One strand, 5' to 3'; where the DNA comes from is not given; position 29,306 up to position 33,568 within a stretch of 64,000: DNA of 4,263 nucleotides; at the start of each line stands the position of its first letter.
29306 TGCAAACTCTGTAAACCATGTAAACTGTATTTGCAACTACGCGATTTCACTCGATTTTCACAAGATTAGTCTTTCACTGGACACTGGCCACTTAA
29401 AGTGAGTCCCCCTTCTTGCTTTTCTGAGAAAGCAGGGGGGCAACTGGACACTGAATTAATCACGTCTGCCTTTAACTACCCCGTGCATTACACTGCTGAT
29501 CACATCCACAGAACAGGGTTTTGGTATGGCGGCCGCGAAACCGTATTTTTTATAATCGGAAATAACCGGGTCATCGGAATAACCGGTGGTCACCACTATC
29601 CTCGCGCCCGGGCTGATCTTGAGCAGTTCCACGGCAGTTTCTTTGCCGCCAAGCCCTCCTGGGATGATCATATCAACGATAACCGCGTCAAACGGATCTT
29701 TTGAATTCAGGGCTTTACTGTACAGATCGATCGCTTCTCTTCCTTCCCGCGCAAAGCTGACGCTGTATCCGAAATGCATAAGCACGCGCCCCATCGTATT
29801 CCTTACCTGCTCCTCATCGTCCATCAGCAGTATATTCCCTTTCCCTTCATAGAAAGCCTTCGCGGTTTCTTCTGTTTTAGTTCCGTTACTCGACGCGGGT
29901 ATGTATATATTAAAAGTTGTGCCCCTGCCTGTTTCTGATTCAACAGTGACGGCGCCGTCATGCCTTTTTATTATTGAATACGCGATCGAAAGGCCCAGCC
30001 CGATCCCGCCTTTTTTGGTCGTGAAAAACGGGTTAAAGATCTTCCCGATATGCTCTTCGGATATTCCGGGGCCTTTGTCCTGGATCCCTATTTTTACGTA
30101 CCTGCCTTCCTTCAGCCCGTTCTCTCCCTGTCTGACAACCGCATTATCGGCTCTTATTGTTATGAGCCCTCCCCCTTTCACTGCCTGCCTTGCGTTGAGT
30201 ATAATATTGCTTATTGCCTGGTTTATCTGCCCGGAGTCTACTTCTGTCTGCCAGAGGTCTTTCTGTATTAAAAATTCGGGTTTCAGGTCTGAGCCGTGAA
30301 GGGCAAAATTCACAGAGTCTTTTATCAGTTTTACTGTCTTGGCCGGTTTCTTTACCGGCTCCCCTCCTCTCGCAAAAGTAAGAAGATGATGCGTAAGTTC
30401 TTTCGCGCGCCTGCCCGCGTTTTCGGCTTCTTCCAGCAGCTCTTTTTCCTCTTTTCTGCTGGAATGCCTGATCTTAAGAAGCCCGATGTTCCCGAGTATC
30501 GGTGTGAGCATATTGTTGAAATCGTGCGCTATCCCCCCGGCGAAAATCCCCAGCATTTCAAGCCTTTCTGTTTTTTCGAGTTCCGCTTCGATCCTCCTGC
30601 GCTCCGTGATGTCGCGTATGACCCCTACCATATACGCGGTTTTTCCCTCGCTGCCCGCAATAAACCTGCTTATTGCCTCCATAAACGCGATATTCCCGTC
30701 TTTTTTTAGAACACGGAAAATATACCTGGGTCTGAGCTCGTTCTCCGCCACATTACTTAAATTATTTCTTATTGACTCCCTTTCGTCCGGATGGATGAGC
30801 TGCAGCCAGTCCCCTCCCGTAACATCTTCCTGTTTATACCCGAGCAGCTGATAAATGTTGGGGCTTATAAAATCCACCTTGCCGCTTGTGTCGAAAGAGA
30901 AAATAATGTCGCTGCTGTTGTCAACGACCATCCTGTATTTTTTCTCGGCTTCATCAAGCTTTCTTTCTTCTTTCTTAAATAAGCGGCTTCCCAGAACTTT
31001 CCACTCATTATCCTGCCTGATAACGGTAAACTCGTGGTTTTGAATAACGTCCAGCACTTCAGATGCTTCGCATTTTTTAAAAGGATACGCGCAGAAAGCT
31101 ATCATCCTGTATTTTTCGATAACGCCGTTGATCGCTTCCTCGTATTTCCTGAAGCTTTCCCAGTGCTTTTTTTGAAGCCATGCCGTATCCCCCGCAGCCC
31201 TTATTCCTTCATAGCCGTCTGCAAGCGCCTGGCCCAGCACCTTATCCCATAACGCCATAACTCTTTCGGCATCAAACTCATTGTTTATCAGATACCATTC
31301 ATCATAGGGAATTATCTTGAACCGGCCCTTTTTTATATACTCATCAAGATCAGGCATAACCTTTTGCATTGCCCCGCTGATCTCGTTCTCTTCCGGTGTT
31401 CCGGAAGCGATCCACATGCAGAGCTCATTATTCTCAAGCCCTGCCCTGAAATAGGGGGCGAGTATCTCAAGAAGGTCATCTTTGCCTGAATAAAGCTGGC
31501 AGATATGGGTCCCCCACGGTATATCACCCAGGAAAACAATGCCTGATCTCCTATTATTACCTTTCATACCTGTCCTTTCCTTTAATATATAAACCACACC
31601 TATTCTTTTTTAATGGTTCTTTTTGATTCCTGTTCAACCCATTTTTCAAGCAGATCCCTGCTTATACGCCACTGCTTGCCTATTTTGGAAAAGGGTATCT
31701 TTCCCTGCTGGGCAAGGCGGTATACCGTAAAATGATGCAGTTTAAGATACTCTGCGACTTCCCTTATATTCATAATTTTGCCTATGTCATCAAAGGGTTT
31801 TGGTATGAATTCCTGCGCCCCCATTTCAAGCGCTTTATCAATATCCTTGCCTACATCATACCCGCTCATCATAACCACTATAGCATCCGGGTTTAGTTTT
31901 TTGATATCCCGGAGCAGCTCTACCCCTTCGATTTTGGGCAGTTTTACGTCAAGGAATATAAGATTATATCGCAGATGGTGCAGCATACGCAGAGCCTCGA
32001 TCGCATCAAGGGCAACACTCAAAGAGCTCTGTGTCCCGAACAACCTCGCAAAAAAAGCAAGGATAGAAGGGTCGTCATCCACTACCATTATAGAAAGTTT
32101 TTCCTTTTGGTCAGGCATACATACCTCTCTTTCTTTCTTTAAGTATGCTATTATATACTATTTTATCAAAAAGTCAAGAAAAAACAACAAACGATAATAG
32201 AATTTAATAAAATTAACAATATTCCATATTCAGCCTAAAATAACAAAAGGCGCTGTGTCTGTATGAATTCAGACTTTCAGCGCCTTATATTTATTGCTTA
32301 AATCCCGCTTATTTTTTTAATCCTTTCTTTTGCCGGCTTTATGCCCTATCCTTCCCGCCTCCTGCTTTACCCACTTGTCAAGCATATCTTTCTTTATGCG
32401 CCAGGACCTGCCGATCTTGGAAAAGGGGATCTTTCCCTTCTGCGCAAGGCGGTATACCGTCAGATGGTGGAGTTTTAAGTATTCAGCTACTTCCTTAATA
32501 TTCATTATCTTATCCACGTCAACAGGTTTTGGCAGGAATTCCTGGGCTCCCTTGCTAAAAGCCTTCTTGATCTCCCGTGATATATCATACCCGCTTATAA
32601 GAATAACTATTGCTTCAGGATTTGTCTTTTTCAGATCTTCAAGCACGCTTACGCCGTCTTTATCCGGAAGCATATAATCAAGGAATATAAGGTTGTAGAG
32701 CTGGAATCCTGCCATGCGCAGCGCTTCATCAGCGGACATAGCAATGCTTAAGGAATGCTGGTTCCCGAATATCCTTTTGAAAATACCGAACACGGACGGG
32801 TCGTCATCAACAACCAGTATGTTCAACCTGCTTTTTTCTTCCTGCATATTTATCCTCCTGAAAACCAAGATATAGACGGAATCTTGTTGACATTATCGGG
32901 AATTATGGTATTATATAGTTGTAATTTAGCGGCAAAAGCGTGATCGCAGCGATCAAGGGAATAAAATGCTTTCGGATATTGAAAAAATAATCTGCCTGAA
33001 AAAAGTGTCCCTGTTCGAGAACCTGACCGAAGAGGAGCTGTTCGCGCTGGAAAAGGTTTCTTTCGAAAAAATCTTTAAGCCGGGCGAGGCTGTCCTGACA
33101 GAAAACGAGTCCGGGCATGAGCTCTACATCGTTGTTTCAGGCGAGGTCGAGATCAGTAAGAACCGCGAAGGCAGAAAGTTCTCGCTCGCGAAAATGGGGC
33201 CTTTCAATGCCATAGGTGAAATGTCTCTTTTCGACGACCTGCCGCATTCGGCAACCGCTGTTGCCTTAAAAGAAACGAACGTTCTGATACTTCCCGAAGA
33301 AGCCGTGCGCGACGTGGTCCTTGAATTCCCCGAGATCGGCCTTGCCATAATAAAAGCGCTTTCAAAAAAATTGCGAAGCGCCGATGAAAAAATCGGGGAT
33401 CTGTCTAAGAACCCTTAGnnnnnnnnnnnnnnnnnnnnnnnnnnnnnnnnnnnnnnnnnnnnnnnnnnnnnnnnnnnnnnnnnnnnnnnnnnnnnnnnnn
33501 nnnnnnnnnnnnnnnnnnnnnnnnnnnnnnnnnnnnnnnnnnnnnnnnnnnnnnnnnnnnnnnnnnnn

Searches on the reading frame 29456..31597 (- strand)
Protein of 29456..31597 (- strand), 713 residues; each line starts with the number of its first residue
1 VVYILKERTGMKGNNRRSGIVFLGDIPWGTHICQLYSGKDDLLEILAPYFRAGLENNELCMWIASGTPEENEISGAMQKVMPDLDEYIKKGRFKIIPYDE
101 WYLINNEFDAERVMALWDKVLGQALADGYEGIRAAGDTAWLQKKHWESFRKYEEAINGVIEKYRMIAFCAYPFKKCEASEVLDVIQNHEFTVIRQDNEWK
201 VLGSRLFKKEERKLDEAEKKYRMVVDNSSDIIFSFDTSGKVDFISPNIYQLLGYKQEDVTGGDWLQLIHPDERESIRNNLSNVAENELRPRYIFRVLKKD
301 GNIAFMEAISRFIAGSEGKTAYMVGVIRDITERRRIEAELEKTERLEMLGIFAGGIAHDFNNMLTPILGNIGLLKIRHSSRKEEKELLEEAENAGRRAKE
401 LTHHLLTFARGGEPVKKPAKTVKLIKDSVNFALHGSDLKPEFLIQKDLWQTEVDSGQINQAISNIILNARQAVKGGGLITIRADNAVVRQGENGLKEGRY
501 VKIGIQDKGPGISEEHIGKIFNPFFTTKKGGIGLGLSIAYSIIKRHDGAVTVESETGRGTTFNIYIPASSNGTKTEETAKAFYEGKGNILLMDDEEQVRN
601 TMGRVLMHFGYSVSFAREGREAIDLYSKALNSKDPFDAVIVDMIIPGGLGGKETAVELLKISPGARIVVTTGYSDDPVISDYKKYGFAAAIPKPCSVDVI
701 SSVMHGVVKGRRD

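Call 46: search_protein_families(library=pfam, proteins=[window:29456-31597:-], max_evalue=0.000001)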
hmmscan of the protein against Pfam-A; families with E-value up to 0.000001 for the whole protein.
window:29456-31597:- (713 aa): 8 families
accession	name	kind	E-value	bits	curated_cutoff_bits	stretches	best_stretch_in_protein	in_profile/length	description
PF14417.12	MEDS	-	2.3e-45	154.7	29.8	1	30-188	1-160/161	MEDS: MEthanogen/methylotroph, DcmR Sensory domain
PF02518.31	HATPase_c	-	9.8e-22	77.9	26.4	1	454-568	2-109/111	Histidine kinase-, DNA gyrase B-, and HSP90-like ATPase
PF08447.18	PAS_3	-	4.5e-18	65.7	25.6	1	243-327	3-89/89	PAS fold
PF00072.30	Response_reg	-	3.4e-13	50.2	30.2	1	589-701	1-107/111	Response regulator receiver domain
PF13426.13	PAS_9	-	1e-10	42.2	27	1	230-332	2-103/103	PAS domain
PF08448.16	PAS_4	-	2.9e-08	34.3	23.1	1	225-335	1-110/110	PAS fold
PF00512.31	HisKA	-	5.7e-08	33.1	26.9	1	350-412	3-64/66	His Kinase A (phospho-acceptor) domain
PF00989.32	PAS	-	1.6e-07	31.8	22.6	0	220-330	2-113/113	PAS fold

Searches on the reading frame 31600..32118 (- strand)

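Call 46: search_protein_families(library=pfam, proteins=[window:31600-32118:-], max_evalue=0.000001)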
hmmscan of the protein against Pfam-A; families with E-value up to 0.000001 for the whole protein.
window:31600-32118:- (172 aa): 2 families
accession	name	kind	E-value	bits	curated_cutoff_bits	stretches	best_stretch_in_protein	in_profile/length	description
PF00072.30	Response_reg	-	1.1e-22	80.8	30.2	1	10-111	1-103/111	Response regulator receiver domain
PF12728.13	HTH_17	-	3.8e-16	59.5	27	1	116-164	2-50/51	Helix-turn-helix domain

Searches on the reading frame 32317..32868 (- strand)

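Call 46: search_protein_families(library=pfam, proteins=[window:32317-32868:-], max_evalue=0.000001)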
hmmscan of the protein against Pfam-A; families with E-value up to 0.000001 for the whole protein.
window:32317-32868:- (183 aa): 2 families
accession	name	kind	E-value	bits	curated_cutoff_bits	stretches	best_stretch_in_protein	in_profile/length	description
PF00072.30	Response_reg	-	3.4e-20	72.7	30.2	1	17-123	1-108/111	Response regulator receiver domain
PF12728.13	HTH_17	-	5.2e-16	59.1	27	1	122-169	2-49/51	Helix-turn-helix domain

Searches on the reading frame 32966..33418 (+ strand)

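Call 46: search_protein_families(library=pfam, proteins=[window:32966-33418:+], max_evalue=0.000001)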
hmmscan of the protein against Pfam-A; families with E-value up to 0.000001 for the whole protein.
window:32966-33418:+ (150 aa): 1 family
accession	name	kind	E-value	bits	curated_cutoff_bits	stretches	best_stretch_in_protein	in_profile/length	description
PF00027.35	cNMP_binding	-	3.1e-20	72.4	27.5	1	35-118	2-86/89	Cyclic nucleotide-binding domain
